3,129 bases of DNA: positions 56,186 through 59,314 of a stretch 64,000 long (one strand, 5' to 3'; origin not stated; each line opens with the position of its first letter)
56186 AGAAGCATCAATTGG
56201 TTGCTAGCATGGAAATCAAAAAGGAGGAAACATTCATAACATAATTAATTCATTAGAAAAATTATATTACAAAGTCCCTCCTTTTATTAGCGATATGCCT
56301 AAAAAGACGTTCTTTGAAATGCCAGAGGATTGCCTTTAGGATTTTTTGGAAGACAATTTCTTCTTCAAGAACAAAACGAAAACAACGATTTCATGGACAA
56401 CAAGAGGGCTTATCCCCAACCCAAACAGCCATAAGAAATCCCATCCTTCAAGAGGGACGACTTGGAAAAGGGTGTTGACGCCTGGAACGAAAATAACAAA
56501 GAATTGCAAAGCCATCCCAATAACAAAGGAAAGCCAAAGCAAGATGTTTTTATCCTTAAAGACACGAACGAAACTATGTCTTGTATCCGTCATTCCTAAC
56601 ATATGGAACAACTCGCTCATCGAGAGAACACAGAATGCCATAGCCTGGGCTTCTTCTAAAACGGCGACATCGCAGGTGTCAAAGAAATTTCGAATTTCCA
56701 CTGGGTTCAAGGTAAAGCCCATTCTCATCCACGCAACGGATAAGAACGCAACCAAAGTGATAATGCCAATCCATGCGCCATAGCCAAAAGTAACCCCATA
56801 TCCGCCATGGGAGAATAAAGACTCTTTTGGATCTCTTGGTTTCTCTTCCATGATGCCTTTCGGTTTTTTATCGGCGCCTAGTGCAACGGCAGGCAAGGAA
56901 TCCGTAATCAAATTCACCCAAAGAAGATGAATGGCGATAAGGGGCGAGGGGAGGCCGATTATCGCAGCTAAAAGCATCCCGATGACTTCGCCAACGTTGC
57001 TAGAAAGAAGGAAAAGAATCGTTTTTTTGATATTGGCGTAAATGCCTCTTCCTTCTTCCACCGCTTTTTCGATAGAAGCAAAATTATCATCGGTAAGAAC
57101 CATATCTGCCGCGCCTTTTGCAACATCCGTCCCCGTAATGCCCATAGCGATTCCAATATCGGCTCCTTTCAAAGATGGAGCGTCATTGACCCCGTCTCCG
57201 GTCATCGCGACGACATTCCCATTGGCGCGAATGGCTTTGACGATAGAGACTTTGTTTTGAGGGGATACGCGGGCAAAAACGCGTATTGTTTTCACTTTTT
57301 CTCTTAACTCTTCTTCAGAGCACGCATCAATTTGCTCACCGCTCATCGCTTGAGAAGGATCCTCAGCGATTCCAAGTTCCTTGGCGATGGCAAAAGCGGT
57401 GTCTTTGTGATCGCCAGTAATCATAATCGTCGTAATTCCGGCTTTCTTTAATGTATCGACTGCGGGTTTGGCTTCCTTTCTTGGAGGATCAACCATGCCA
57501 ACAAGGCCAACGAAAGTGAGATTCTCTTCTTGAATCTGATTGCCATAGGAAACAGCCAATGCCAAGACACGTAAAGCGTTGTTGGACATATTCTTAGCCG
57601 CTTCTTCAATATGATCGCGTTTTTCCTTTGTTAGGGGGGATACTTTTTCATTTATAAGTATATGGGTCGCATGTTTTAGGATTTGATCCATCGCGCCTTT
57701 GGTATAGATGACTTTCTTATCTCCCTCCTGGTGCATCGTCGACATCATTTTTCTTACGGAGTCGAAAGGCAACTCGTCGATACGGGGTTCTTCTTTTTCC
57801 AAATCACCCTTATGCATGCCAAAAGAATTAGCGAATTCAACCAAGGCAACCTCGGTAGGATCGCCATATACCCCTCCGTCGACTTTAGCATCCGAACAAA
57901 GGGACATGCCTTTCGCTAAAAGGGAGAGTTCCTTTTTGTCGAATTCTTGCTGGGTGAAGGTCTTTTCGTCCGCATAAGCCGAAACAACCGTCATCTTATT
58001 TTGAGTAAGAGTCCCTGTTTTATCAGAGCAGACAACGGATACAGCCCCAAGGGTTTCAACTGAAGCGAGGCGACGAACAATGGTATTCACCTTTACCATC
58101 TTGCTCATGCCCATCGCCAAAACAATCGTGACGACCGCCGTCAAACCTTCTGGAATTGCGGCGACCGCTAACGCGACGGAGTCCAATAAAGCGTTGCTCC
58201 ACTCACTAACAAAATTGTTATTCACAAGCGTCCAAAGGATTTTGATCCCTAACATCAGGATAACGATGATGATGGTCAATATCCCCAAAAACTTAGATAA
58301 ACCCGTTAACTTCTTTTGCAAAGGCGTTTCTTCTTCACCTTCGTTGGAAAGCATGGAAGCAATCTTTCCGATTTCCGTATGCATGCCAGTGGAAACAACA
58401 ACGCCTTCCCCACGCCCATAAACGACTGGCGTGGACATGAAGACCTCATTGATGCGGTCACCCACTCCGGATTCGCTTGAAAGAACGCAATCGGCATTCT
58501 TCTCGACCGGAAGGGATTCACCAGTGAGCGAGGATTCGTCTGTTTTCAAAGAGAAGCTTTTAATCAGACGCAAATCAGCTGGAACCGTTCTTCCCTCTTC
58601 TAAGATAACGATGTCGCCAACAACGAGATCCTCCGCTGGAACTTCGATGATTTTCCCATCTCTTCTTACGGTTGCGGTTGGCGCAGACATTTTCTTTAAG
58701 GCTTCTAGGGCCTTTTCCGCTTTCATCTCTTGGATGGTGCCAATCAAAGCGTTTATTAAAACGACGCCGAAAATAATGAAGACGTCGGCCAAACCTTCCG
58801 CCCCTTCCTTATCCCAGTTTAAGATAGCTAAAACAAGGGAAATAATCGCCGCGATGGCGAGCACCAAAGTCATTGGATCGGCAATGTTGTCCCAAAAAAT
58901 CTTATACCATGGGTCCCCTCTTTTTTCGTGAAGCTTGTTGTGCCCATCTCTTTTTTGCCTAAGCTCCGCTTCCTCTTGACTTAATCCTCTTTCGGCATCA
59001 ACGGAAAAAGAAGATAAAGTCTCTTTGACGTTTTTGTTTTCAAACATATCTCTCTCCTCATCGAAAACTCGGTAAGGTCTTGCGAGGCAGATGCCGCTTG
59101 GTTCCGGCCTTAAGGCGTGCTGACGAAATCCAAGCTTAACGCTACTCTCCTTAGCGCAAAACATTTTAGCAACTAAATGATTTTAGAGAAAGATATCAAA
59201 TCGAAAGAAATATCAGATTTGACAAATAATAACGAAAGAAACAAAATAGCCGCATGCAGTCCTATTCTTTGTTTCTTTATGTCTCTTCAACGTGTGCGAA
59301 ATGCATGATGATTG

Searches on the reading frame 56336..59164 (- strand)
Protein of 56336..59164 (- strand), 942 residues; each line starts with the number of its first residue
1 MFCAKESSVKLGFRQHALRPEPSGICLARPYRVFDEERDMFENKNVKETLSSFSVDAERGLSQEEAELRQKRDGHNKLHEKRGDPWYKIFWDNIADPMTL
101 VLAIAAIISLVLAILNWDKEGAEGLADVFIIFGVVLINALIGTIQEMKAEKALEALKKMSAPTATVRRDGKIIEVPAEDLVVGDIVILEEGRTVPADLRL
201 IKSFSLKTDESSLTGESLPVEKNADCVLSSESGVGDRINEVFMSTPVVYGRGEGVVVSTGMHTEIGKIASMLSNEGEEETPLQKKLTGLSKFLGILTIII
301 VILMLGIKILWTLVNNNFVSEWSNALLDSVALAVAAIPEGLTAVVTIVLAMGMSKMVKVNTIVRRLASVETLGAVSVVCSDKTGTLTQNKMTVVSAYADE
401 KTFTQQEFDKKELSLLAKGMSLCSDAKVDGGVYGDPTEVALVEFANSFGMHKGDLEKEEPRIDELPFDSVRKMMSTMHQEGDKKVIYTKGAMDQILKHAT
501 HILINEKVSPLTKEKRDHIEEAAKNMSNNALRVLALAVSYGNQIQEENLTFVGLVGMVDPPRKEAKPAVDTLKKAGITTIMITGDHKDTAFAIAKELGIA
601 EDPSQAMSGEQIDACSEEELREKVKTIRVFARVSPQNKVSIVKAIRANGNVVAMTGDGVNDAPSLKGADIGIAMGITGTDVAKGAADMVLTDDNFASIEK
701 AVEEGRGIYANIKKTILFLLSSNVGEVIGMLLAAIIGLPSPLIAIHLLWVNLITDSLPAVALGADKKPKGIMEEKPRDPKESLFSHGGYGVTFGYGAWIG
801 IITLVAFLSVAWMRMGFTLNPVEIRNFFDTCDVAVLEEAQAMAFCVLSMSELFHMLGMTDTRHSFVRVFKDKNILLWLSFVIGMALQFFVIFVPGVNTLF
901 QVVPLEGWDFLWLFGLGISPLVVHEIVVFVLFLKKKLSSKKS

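Call 15: search_protein_families(library=pfam, proteins=[window:56336-59164:-], max_evalue=0.01)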
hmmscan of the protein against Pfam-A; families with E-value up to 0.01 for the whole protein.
window:56336-59164:- (942 aa): 6 families
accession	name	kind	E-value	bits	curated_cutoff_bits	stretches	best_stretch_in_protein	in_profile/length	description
PF00122.25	E1-E2_ATPase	-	1.3e-49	168.6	28.1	1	158-358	1-180/181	E1-E2 ATPase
PF00689.26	Cation_ATPase_C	-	2.9e-44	151.4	27.3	1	739-927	1-172/175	Cation transporting ATPase, C-terminus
PF13246.12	Cation_ATPase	-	6.2e-21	74.7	21.7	1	429-502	16-91/91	Cation transport ATPase (P-type)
PF00690.31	Cation_ATPase_N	-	2.2e-20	72.5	20.4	1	42-109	2-69/69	Cation transporter/ATPase, N-terminus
PF00702.32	Hydrolase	-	2e-19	71.2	26.4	1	376-669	2-191/191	haloacid dehalogenase-like hydrolase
PF08282.18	Hydrolase_3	-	0.0015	18.7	20.9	1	642-701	196-254/255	haloacid dehalogenase-like hydrolase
